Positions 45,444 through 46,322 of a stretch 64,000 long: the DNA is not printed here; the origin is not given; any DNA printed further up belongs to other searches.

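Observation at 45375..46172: A T-box leader controls a GNAT acetyltransferase fused into the hisS-aspS operon, and its specifier is the overlapping GAC/CAC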

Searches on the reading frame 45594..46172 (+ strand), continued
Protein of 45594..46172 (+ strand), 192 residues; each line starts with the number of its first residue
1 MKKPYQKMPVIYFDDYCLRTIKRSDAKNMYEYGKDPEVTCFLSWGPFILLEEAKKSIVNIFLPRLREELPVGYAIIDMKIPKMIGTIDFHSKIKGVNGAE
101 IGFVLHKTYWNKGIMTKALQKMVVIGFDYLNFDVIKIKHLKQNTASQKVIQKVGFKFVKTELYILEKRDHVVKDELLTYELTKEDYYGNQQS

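Call 52: fold_search(model_id=the predicted structure, library=pdb)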
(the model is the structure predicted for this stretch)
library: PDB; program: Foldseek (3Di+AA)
matches with E <= 10: 1462; with E <= 0.001: 545
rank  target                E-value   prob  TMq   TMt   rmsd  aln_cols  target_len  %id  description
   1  3fbu_A                3.6e-13  1.00  0.75  0.86   3.0       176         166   23  The crystal structure of the acetyltransferase (GNAT family) from Bacillus anthracis (released 2008-12-23)
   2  3igr_A                4.6e-13  1.00  0.76  0.79   3.3       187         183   20  The Crystal Structure of Ribosomal-protein-S5-alanine Acetyltransferase from Vibrio fischeri to 2.0A (released 2009-09-01)
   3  3fbu_B                1.0e-12  1.00  0.77  0.88   2.5       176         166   22  The crystal structure of the acetyltransferase (GNAT family) from Bacillus anthracis (released 2008-12-23)
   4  3wr7_A                1.0e-12  1.00  0.76  0.85   2.6       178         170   15  Crystal Structure of Spermidine Acetyltransferase from Escherichia coli (released 2015-09-02)
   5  4mj8_B                1.8e-12  1.00  0.74  0.84   2.9       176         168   12  Crystal structure of spermidine N-acetyltransferase from Vibrio cholerae in complex with polyamine (released 2013-09-25)
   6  8fv0_B                1.9e-12  1.00  0.74  0.86   2.7       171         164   17  SpeG spermidine N-acetyltransferase from Staphylococcus aureus in complex with spermine (released 2023-04-26)
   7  1nsl_F                2.5e-12  1.00  0.79  0.85   2.7       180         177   19  Crystal structure of Probable acetyltransferase (released 2003-07-29)
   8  1z9u_B                3.9e-12  1.00  0.78  0.84   2.5       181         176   19  Structural Genomics, The crystal structure of the acetyl transferase, modifies N-terminal serine of 50S ribosomal subu (released 2005-07-05)
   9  8fv1_A                4.1e-12  1.00  0.75  0.85   2.6       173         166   17  SpeG spermidine N-acetyltransferase from Staphylococcus aureus in complex with spermine (released 2023-02-08)
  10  6vfn_A                4.4e-12  1.00  0.73  0.82   3.0       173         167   16  Crystal structure of SpeG allosteric polyamine acetyltransferase from Bacillus thuringiensis in complex with spermine (released 2020-02-19)
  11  1s7n_A                4.7e-12  1.00  0.77  0.83   2.4       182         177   20  Ribosomal L7/L12 alpha-N-protein acetyltransferase in complex with Coenzyme A (CoA free sulfhydryl) (released 2005-03-15)
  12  8fv1_C                5.0e-12  1.00  0.72  0.82   3.0       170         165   17  SpeG spermidine N-acetyltransferase from Staphylococcus aureus in complex with spermine (released 2023-02-08)
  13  8gxk_C                8.2e-12  1.00  0.74  0.76   3.6       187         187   17  Pseudomonas jinjuensis N-acetyltransferase (released 2022-10-12)
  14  8gxk_A                8.2e-12  1.00  0.74  0.76   3.6       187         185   17  Pseudomonas jinjuensis N-acetyltransferase (released 2022-10-12)
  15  2zxv_A                8.2e-12  1.00  0.74  0.75   3.1       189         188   20  Crystal structure of putative acetyltransferase from T. thermophilus HB8 (released 2009-02-17)
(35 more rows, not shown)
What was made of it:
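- RimJ, RimL, SpeG and YdaF all match about equally (call 52).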

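Call 62: search_solved_structures(query=A1, max_evalue=1e-7, show_alignments=5)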
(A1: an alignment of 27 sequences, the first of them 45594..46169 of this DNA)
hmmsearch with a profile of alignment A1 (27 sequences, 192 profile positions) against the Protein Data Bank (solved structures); distinct sequences matched with E-value up to 1e-7: 7.
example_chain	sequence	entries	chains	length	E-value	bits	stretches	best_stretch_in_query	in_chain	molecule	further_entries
3fbu_A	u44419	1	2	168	1.4e-14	57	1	11-166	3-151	Acetyltransferase, GNAT family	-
3igr_A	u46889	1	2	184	5.4e-14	55.1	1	12-166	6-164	Ribosomal-protein-S5-alanine N-acetyltransferase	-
1nsl_A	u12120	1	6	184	4.5e-12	48.8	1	81-189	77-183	Probable acetyltransferase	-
2fck_A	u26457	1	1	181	4.2e-09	39.1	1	11-160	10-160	ribosomal-protein-serine acetyltransferase, putative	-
1s7k_A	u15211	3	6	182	1.2e-08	37.6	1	39-164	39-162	acetyl transferase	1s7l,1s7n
1z9u_A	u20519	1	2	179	1.2e-08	37.6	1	39-164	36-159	acetyl transferase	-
1s7f_A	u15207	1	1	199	1.6e-08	37.3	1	39-163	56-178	acetyl transferase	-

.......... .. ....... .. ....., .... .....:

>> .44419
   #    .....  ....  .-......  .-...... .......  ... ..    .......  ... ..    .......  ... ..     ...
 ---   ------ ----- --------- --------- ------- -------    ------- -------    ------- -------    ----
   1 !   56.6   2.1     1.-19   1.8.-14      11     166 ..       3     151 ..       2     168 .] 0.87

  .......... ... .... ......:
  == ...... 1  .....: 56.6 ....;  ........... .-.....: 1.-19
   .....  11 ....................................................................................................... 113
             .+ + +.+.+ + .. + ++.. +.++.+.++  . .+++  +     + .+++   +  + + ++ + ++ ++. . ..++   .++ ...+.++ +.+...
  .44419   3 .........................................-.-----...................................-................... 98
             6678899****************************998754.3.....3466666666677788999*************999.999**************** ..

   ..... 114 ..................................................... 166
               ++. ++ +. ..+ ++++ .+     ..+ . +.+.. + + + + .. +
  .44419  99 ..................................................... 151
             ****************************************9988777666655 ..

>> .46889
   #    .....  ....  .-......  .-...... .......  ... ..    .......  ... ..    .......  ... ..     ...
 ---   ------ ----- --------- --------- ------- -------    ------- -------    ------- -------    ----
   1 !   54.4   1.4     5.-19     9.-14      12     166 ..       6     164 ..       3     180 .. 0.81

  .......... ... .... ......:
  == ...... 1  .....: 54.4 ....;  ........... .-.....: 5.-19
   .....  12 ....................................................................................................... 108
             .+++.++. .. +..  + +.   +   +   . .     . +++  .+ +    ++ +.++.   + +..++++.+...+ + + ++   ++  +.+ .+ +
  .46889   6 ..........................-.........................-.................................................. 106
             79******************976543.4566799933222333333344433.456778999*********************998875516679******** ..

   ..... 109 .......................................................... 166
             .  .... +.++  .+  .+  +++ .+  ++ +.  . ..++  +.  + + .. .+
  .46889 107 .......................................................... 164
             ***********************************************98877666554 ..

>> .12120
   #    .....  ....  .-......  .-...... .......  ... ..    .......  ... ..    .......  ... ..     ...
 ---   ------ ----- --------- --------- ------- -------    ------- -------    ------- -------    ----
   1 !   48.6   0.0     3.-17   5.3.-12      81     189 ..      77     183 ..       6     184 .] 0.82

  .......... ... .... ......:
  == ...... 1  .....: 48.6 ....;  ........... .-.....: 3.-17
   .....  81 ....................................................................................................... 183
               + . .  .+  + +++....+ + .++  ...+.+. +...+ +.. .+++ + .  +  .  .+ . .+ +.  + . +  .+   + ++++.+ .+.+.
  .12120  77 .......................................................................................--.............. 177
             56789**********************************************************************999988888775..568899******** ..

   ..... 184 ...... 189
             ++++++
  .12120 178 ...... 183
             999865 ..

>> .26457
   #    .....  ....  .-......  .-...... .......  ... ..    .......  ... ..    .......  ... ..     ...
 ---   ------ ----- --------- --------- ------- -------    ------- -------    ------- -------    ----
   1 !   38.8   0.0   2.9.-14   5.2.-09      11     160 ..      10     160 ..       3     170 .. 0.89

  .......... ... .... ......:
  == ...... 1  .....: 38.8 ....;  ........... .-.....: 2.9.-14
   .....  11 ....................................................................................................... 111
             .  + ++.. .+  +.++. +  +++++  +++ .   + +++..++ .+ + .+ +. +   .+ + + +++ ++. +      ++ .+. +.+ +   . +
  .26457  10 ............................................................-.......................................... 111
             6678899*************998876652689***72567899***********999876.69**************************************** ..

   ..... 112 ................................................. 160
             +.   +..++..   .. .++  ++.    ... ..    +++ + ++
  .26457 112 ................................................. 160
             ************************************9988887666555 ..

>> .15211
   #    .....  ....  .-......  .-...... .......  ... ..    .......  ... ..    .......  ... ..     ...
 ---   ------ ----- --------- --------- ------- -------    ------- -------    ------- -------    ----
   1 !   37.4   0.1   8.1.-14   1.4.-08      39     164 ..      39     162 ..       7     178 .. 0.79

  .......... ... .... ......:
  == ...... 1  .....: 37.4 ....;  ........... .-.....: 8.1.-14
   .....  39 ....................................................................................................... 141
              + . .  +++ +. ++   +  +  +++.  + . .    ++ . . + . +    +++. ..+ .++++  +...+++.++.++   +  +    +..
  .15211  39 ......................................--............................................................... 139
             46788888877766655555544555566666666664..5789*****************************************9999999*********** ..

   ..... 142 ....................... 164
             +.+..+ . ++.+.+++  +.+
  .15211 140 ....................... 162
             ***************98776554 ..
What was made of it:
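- On GNAT superfamily, Acetyltransf_3 (RimJ/RimL/MccE class): It aligns with the serine of RimL 'NQAS' in the HMM alignment (call 62).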

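Call 63: search_protein_representatives(alignment_id=A1)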
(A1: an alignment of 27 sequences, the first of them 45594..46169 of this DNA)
Query: 27 sequences, 192 profile positions. Proteins with E-value up to 0.001 (for the whole library): 30297; up to 1e-10: 7294; up to 1e-30: 89. The best 150 are listed.
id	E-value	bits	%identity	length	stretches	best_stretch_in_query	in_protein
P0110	1.7e-83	294.9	-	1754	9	54-171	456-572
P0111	6.3e-80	283.3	-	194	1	2-189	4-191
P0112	1.0e-68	246.7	-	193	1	8-190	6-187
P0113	3.0e-63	228.9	-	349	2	2-162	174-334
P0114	2.5e-61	222.6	-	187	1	7-190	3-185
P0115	1.5e-60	220.1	-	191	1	7-188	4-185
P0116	1.8e-56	206.8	-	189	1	6-188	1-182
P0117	2.1e-55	203.3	-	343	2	2-186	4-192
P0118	5.5e-55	201.9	-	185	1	7-187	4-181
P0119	2.9e-54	199.6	-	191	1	2-189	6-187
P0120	5.9e-53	195.3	-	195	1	4-190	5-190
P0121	7.9e-53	194.9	-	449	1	5-186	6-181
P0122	1.2e-52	194.2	-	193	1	4-190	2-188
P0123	4.0e-52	192.6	-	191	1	7-190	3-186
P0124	2.0e-51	190.3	-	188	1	7-187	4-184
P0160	1.2e-35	138.9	-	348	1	3-187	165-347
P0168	3.2e-34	134.2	-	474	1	6-189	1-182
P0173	1.3e-33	132.2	-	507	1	4-187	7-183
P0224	7.1e-29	116.7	-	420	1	11-179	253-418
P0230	1.1e-28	116.1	-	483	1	11-179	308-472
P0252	6.2e-28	113.7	-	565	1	15-190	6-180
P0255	7.2e-28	113.4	-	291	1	7-188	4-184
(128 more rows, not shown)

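Call 64: search_protein_families(library=pfam, proteins=[P0121, P0168, P0173, P0252, P0113, P0160, P0224, P0230, P0117, P0255], max_evalue=0.00001)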
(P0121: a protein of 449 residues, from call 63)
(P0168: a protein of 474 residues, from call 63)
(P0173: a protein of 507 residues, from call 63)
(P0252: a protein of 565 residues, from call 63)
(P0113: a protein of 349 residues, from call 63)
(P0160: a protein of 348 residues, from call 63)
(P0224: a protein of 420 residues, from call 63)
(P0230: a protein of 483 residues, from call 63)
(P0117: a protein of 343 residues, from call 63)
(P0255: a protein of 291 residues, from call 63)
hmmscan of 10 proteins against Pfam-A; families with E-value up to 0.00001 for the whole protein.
P0121 (449 aa): 2 families
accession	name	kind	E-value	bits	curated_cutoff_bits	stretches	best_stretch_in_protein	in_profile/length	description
PF13302.13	Acetyltransf_3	-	2.8e-23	83.6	25.4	1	18-156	3-137/138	Acetyltransferase (GNAT) domain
PF00583.31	Acetyltransf_1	-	1.8e-07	31.9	20.7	1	59-156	23-116/116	Acetyltransferase (GNAT) family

P0168 (474 aa): 3 families
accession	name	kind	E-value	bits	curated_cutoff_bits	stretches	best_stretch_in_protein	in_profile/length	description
PF13302.13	Acetyltransf_3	-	4e-28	99.3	25.4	1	10-150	1-138/138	Acetyltransferase (GNAT) domain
PF04655.20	APH_6_hur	-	3.2e-14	53.3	27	1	276-450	60-251/252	Aminoglycoside/hydroxyurea antibiotic resistance kinase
PF00583.31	Acetyltransf_1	-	4.7e-08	33.7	20.7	1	59-149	28-116/116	Acetyltransferase (GNAT) family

P0173 (507 aa): 3 families
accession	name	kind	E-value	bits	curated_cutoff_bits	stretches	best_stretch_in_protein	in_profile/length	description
PF13302.13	Acetyltransf_3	-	4.1e-25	89.5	25.4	1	19-158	2-138/138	Acetyltransferase (GNAT) domain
PF01636.29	APH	-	3e-10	40.7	23.2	1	209-422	4-222/239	Phosphotransferase enzyme family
PF00583.31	Acetyltransf_1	-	2.2e-09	38.1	20.7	1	61-157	22-116/116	Acetyltransferase (GNAT) family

P0252 (565 aa): 3 families
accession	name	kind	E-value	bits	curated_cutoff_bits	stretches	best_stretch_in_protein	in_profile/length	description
PF13302.13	Acetyltransf_3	-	4.2e-27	96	25.4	1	6-148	1-138/138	Acetyltransferase (GNAT) domain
PF00583.31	Acetyltransf_1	-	1.8e-10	41.5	20.7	1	48-147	24-116/116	Acetyltransferase (GNAT) family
PF01546.33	Peptidase_M20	-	1.7e-07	31.8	24.6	1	261-443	6-113/206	Peptidase family M20/M25/M40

P0113 (349 aa): 4 families
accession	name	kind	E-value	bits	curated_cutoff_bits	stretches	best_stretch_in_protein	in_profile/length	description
PF13302.13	Acetyltransf_3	-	6.9e-43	147.1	25.4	2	188-328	2-138/138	Acetyltransferase (GNAT) domain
PF00583.31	Acetyltransf_1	-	2e-22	80.1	20.7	2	235-327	24-116/116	Acetyltransferase (GNAT) family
PF13420.13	Acetyltransf_4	-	6.8e-12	46.1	24.3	1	53-167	36-154/155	Acetyltransferase (GNAT) domain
PF13508.13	Acetyltransf_7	-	7.7e-09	36.2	27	0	246-328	5-83/84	Acetyltransferase (GNAT) domain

P0160 (348 aa): 3 families
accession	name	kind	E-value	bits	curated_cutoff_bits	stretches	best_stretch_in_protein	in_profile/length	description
PF00075.30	RNase_H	-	4.7e-42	143.9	25.8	1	5-142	3-139/141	RNase H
PF13302.13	Acetyltransf_3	-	1.3e-33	117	25.4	1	177-318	1-138/138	Acetyltransferase (GNAT) domain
PF00583.31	Acetyltransf_1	-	2.5e-11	44.3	20.7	1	225-316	23-115/116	Acetyltransferase (GNAT) family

P0224 (420 aa): 4 families
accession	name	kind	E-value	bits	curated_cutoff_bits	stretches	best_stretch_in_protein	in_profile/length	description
PF13302.13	Acetyltransf_3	-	3.1e-25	89.9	25.4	1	257-395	1-138/138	Acetyltransferase (GNAT) domain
PF08282.18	Hydrolase_3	-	5.1e-23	82.5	20.9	1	4-239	1-248/255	haloacid dehalogenase-like hydrolase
PF05116.19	S6PP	-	2e-16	60.8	20.3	1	2-216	3-203/247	Sucrose-6F-phosphate phosphohydrolase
PF00583.31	Acetyltransf_1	-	8.7e-06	26.4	20.7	0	313-385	34-107/116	Acetyltransferase (GNAT) family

P0230 (483 aa): 5 families
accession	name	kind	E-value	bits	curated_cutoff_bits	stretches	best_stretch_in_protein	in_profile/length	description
PF13302.13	Acetyltransf_3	-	1.4e-26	94.2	25.4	1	313-450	2-137/138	Acetyltransferase (GNAT) domain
PF20434.5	BD-FAE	-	3.1e-24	86.1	26.8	1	51-208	2-168/215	BD-FAE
PF07859.19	Abhydrolase_3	-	7.7e-17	62.2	25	1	64-264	2-200/210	alpha/beta hydrolase fold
PF00583.31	Acetyltransf_1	-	4.8e-14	53.1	20.7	1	347-450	22-116/116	Acetyltransferase (GNAT) family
PF13420.13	Acetyltransf_4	-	8.2e-06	26.4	24.3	0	316-450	2-134/155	Acetyltransferase (GNAT) domain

P0117 (343 aa): 6 families
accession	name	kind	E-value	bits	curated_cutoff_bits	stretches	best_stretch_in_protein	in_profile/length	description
PF13302.13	Acetyltransf_3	-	1.6e-35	123.2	25.4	1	18-158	2-138/138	Acetyltransferase (GNAT) domain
PF00583.31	Acetyltransf_1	-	5.1e-32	111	20.7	2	220-315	21-116/116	Acetyltransferase (GNAT) family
PF13508.13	Acetyltransf_7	-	8.1e-19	68.2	27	1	234-316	4-83/84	Acetyltransferase (GNAT) domain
PF13673.13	Acetyltransf_10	-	8.5e-16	58.5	23.6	1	214-325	15-117/128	Acetyltransferase (GNAT) domain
PF13420.13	Acetyltransf_4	-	4.7e-15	56.4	24.3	1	199-324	11-143/155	Acetyltransferase (GNAT) domain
PF08445.16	FR47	-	5.8e-09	36.3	22.1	1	260-318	21-80/86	FR47-like protein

P0255 (291 aa): 3 families
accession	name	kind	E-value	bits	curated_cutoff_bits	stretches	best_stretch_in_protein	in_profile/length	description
PF13302.13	Acetyltransf_3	-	1.9e-31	110.1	25.4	1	13-150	2-137/138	Acetyltransferase (GNAT) domain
PF13420.13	Acetyltransf_4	-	1.3e-08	35.5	24.3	1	15-154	1-136/155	Acetyltransferase (GNAT) domain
PF00583.31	Acetyltransf_1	-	1.6e-07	32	20.7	1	58-149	24-115/116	Acetyltransferase (GNAT) family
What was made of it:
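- Related GNATs are fused to aminoglycoside-kinase-type domains, a pattern typical of small-molecule resistance enzymes (call 64).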

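Call 74: find_encoding_contigs(protein=P0088, flank=5000, max_places=2)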
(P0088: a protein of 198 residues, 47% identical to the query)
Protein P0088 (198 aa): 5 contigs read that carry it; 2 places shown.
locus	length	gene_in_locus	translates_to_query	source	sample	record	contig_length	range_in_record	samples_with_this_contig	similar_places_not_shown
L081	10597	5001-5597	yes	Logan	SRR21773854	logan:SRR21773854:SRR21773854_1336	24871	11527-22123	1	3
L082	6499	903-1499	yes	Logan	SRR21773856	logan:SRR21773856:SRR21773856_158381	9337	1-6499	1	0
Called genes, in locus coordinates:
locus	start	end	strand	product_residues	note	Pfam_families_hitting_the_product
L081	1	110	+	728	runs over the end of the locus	PF13328:HD_4, PF01966:HD, PF04607:RelA_SpoT, PF02824:TGS, PF19296:RelA_AH (weak), PF28438:RelA_RIS, PF13291:ACT_4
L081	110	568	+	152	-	PF02580:Tyr_Deacylase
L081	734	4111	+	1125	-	PF00873:ACR_tran, PF03176:MMPL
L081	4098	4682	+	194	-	PF00440:TetR_N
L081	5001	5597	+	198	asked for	PF13302:Acetyltransf_3, PF13420:Acetyltransf_4 (weak), PF00583:Acetyltransf_1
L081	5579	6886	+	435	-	PF13393:tRNA-synt_His, PF00587:tRNA-synt_2b, PF03129:HGTP_anticodon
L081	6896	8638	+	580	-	PF01336:tRNA_anti-codon, PF00152:tRNA-synt_2, PF02938:GAD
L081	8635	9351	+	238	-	PF00899:ThiF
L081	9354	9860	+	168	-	PF01625:PMSR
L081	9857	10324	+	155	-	PF00383:dCMP_cyt_deam_1, PF14437:MafB19-deam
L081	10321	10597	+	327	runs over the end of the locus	PF05362:Lon_C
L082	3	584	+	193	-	?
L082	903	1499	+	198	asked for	PF13302:Acetyltransf_3, PF13420:Acetyltransf_4 (weak), PF00583:Acetyltransf_1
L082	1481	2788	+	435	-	PF13393:tRNA-synt_His, PF00587:tRNA-synt_2b, PF03129:HGTP_anticodon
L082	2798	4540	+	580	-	PF01336:tRNA_anti-codon, PF00152:tRNA-synt_2, PF02938:GAD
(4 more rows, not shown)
